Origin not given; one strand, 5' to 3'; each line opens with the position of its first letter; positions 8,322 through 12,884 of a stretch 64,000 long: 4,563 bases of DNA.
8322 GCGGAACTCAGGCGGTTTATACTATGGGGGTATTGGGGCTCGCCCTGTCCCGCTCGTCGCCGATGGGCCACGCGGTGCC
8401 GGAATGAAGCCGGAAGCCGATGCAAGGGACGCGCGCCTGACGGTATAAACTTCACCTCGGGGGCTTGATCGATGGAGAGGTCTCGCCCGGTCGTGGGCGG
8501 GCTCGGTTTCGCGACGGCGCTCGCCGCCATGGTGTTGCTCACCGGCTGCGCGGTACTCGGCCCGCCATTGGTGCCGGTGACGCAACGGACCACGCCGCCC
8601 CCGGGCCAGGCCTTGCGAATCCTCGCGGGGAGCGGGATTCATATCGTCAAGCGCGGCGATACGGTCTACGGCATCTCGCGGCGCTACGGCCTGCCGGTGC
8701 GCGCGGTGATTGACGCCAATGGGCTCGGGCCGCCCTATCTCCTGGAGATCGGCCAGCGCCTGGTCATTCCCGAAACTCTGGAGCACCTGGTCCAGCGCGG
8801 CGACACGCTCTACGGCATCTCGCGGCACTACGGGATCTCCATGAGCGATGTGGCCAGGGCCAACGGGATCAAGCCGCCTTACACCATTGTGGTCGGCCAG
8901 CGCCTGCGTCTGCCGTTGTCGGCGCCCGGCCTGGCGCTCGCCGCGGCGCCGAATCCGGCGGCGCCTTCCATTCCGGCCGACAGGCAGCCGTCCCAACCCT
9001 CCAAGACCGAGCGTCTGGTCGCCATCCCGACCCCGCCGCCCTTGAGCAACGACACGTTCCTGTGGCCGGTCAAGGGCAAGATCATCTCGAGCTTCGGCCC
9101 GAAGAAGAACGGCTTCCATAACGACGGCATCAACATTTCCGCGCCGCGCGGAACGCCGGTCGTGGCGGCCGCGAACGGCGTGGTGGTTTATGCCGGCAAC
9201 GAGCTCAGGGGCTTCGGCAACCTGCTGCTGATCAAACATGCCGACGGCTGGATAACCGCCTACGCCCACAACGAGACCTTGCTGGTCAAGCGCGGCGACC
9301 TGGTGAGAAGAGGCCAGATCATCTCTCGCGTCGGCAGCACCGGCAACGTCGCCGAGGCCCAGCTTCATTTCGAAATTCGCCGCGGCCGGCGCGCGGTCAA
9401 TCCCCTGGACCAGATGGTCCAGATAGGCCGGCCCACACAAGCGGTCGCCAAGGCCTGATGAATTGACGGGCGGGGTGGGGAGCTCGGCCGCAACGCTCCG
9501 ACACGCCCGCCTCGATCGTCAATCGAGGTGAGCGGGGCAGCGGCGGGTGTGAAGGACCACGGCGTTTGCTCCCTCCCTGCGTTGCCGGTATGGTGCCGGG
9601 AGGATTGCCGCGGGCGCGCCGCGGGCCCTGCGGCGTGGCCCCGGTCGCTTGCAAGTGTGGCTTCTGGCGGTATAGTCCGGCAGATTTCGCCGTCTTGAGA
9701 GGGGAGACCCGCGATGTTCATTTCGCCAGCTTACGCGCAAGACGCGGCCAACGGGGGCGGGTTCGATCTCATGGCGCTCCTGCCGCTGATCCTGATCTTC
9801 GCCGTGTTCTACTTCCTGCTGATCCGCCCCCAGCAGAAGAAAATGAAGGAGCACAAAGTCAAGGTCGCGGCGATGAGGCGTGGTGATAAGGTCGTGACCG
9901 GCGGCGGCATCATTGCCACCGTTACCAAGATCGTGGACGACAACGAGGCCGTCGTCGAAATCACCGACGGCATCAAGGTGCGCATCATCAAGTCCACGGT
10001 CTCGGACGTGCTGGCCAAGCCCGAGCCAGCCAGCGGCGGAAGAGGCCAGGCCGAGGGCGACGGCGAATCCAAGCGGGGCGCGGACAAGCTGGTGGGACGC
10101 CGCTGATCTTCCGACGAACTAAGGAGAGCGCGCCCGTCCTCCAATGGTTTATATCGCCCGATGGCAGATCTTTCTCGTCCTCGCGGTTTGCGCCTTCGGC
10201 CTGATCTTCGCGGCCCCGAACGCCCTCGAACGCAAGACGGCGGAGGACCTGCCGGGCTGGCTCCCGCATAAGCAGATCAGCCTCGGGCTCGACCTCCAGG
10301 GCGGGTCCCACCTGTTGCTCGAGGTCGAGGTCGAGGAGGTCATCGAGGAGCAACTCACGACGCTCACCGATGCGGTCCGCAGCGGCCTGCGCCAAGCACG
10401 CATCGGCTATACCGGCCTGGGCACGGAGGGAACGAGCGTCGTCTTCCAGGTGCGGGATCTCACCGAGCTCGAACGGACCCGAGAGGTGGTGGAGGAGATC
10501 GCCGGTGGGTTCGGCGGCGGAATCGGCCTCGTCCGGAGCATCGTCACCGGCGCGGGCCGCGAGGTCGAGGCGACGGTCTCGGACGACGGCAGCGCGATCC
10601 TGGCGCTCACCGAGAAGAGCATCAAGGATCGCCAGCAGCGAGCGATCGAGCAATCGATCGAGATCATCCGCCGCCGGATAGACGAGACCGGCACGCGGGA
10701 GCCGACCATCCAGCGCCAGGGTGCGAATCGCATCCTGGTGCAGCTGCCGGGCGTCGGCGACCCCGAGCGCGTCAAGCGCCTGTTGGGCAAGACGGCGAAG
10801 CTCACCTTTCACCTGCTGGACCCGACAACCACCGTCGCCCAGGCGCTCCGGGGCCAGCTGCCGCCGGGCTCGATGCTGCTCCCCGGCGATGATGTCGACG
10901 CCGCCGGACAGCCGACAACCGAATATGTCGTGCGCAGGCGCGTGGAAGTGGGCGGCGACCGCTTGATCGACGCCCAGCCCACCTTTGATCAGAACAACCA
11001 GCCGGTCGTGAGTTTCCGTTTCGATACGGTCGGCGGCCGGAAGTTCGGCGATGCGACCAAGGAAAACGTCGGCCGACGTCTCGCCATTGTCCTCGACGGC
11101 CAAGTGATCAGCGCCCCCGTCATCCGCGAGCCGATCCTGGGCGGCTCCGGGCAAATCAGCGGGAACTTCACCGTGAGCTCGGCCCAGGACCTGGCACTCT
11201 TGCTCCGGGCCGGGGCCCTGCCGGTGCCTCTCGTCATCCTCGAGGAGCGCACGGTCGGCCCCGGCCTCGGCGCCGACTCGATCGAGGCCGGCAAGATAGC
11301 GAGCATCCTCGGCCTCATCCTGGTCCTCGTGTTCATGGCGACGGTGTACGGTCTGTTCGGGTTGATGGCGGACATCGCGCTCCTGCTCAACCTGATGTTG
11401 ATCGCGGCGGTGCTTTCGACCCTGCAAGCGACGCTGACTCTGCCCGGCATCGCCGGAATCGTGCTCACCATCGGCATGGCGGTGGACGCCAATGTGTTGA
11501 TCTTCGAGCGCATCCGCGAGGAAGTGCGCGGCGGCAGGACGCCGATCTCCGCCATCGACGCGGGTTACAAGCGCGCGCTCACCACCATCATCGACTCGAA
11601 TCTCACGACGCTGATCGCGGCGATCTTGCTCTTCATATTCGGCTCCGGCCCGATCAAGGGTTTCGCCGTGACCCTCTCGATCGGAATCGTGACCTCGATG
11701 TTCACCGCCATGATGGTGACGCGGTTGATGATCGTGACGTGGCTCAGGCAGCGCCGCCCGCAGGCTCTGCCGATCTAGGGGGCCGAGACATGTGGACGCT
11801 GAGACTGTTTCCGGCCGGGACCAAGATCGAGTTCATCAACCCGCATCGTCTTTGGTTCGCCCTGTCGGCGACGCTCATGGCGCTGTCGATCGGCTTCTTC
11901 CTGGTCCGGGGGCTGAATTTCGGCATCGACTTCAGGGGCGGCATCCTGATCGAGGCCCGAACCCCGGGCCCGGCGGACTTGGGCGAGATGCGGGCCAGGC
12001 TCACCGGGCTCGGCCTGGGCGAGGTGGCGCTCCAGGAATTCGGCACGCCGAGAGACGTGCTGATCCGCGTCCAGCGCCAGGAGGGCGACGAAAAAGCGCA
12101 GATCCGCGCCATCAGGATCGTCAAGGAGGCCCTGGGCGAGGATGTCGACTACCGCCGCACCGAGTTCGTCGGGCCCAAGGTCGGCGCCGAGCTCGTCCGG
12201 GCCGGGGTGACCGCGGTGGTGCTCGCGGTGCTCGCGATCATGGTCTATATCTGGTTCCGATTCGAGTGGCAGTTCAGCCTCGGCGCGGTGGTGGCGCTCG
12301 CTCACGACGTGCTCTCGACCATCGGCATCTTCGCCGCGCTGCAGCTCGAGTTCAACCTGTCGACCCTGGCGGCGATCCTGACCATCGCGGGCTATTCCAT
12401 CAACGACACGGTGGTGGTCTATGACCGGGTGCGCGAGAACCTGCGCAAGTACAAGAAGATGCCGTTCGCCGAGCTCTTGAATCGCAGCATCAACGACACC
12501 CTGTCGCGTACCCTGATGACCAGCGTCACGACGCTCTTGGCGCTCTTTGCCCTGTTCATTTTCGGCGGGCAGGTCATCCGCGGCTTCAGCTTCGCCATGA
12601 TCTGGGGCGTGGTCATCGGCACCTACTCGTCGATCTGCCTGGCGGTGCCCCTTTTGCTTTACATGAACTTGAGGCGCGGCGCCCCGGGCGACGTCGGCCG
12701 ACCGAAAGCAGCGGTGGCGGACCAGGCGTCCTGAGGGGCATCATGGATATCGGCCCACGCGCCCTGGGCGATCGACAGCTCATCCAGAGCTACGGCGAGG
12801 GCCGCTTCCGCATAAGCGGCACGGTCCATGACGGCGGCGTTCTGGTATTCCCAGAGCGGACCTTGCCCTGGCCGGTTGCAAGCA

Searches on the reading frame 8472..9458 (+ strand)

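Call 58: search_protein_families(library=pfam, proteins=[window:8472-9458:+], max_evalue=0.0001)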
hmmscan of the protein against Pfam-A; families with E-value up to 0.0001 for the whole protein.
window:8472-9458:+ (328 aa): 3 families
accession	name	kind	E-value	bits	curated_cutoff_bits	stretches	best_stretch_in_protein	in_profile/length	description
PF01551.29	Peptidase_M23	-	1.2e-31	109.2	28.7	1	217-311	3-96/96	Peptidase family M23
PF01476.26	LysM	-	1.2e-31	108.8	20.9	2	105-148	1-43/43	LysM domain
PF23473.1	LysM3_LYK4_5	-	4.3e-08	33.5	29.3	0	58-85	6-33/48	LYK4/5 LysM3 domain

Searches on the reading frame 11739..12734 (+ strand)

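Call 58: search_protein_families(library=pfam, proteins=[window:11739-12734:+], max_evalue=0.0001)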
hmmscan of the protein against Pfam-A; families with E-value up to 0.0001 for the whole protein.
window:11739-12734:+ (331 aa): 3 families
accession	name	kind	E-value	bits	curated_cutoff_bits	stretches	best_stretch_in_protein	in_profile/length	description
PF02355.23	SecD_SecF_C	-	1.5e-72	243.4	20.5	1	130-310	7-187/189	Protein export membrane protein SecD/SecF, C-terminal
PF00873.25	ACR_tran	-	3.4e-07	28.8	28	1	136-301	318-481/1021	AcrB/AcrD/AcrF family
PF07549.19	Sec_GG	-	4.4e-07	29.7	20.3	1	53-74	2-23/28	SecD/SecF GG Motif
